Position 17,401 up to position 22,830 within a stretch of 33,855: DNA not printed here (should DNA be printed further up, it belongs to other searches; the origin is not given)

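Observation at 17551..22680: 1709-aa single-chain fusion of a pseudo-peptidase/coiled-coil ectodomain to an FtsX permease: a possible cis-fused analogue of FtsEX-EnvC/PcsB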

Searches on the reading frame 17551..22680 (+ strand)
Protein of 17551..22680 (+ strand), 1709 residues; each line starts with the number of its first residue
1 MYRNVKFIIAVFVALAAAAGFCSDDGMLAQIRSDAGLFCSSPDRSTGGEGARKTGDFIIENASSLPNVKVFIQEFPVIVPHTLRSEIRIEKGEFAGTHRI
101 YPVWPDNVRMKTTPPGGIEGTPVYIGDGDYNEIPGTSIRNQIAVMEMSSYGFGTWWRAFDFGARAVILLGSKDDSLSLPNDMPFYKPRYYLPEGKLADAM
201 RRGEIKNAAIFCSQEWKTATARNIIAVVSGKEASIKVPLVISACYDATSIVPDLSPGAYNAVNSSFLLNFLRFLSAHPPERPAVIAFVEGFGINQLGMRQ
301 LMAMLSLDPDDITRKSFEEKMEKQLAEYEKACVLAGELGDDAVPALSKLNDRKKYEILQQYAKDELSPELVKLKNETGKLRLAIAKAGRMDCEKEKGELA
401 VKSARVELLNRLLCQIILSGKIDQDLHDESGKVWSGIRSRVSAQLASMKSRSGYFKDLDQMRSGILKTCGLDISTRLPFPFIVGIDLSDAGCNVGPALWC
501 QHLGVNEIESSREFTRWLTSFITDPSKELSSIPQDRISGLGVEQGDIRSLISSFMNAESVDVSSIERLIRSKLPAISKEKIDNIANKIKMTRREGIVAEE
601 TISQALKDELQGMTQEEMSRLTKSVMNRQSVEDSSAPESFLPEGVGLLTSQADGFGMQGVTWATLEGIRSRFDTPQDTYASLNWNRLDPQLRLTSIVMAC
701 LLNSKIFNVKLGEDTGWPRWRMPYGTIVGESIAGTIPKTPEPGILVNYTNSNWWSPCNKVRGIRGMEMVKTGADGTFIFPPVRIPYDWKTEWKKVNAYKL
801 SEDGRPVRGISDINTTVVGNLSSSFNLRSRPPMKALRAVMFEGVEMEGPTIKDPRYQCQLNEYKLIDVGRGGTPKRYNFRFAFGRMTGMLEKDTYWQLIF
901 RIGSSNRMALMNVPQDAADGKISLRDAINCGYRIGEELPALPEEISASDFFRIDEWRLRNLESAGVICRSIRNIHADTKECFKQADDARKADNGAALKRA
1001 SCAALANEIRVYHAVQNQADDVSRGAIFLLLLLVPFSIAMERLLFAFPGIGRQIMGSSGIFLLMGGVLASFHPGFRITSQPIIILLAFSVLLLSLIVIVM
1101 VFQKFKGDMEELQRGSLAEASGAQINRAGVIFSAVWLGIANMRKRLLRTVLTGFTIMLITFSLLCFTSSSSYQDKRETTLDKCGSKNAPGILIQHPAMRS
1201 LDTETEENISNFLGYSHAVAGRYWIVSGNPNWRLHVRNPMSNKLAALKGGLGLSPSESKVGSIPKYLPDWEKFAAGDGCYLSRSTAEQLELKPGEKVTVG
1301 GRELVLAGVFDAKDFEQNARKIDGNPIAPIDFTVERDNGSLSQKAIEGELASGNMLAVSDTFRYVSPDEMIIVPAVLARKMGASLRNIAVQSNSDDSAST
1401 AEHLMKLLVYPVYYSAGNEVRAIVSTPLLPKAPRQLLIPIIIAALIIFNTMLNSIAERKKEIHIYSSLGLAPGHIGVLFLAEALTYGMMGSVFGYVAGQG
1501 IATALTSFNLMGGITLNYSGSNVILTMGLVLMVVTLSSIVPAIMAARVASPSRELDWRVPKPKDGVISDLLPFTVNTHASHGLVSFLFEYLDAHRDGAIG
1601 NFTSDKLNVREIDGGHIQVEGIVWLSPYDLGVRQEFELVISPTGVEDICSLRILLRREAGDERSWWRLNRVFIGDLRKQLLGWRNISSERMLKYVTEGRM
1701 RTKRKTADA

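Call 3: search_protein_families(library=pfam, proteins=[window:17551-22680:+], max_evalue=1)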
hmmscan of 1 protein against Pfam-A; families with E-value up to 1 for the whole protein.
window:17551-22680:+ (1709 aa): 3 families
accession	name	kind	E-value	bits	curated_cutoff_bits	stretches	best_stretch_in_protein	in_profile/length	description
PF02687.27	FtsX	-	5.6e-15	55.9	25.5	1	1439-1547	7-117/120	FtsX-like permease C-terminal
PF04389.22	Peptidase_M28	-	0.0014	18.8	21.3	1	223-289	1-64/193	Peptidase family M28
PF12704.14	MacB_PCD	-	0.02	15.6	27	1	1252-1319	92-160/207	MacB-like periplasmic core domain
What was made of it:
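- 20986..22197 (+): aa 1146-1549: MacB/LolCE-type module. Comprises TM1, a 264-aa periplasmic domain (aa 1170-1433), TM2, the coupling-helix region (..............), TM3 and TM4. Pfam FtsX E 5.6e-15 (call 3).
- On Type VII ABC permease superfamily (MacB/FtsX fold): Pfam FtsX E 5.6e-15, 55.9 bits against a cutoff of 25.5 (call 3).
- Checked: Pfam on the window protein alone is sub-threshold (M28 18.8 bits against a cutoff of 21.3; call 3).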

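Call 6: search_protein_families(library=ncbifam, proteins=[window:17551-22680:+], max_evalue=0.1)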
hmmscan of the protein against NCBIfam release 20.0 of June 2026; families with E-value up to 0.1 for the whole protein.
window:17551-22680:+ (1709 aa): 8 families
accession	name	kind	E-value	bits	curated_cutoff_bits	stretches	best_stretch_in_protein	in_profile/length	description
NF008357.0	PRK11146.1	exception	1e-06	27.9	439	1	1439-1508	279-348/414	lipoprotein-releasing ABC transporter permease subunit LolE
TIGR03434.1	ADOP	subfamily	1.2e-06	27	622.3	1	1440-1549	282-394/803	ADOP family duplicated permease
TIGR02213.1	lolE_release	exception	4.5e-05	22.5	540.35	1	1440-1508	277-345/411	lipoprotein-releasing ABC transporter permease subunit LolE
TIGR00439.2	FtsX_Gneg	equivalog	0.00038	19.8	255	1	1441-1539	179-281/292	permease-like cell division protein FtsX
NF038347.1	FtsX_Gpos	exception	0.0011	18.4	225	1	1440-1496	179-235/296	permease-like cell division protein FtsX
NF008076.0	PRK10814.1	exception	0.0026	16.8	473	1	1440-1545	275-379/399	lipoprotein-releasing ABC transporter permease subunit LolC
TIGR02212.1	lolCE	equivalog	0.0054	15.7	362.45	1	1438-1509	275-346/411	lipoprotein-releasing ABC transporter permease subunit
NF038346.1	FtsX_actino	exception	0.05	13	250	0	1438-1546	189-302/308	permease-like cell division protein FtsX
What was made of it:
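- Tried and rejected: These gave only FtsX above cutoff (calls 3, 6).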

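Call 7: find_homologous_proteins(query=window:17551-22677:+, max_evalue=0.001)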
Query window:17551-22677:+ (1709 aa): 45 proteins with E <= 0.001 among 8000 candidates.
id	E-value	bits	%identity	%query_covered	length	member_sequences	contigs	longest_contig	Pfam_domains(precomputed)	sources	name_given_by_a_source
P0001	0.0e+0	3893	100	100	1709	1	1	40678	PF02687.28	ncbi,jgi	-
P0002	0.0e+0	3113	78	99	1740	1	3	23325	PF02687.28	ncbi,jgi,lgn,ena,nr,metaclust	ncbi:MAG TPA: hypothetical protein DCZ94_16010 [Lentisphaeria bacterium]|nr:MAG: hypothetical protei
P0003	0.0e+0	3031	77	99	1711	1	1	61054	PF02687.28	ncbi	-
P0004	0.0e+0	1765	49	99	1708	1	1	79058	PF02687.28,PF04389.23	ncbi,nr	ncbi:MAG: FtsX-like permease family protein [Lentisphaeria bacterium]|nr:FtsX-like permease family p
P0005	0.0e+0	1530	48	63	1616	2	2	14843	PF02687.28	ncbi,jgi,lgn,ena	-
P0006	0.0e+0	1518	49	63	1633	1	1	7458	PF02687.28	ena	-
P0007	0.0e+0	1487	48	64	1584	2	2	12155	PF02687.28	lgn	-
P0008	0.0e+0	1487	48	63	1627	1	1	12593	PF02687.28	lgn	-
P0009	0.0e+0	1473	46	63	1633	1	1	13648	PF02687.28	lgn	-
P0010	0.0e+0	1464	46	87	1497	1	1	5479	PF02687.28,PF04389.23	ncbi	ncbi:MAG: FtsX-like permease family protein, partial [Lentisphaeria bacterium]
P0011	0.0e+0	1451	47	63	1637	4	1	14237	PF02687.28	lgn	-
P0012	0.0e+0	1325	47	64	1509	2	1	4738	PF02687.28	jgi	jgi:hypothetical protein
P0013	0.0e+0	1226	44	63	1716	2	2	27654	PF02687.28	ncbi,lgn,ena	-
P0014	0.0e+0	1216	43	62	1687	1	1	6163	PF02687.28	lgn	-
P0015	0.0e+0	1201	43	62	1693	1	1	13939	PF02687.28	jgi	jgi:hypothetical protein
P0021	0.0e+0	1159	43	63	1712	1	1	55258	PF02687.28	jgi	jgi:hypothetical protein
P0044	1.8e-98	349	26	61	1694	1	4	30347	PF02687.28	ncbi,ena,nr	ncbi:MAG: hypothetical protein CMJ18_00860 [Phycisphaeraceae bacterium]|nr:hypothetical protein [Phy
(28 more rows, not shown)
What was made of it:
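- The same full-length architecture occurs in 45 database proteins (call 7).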
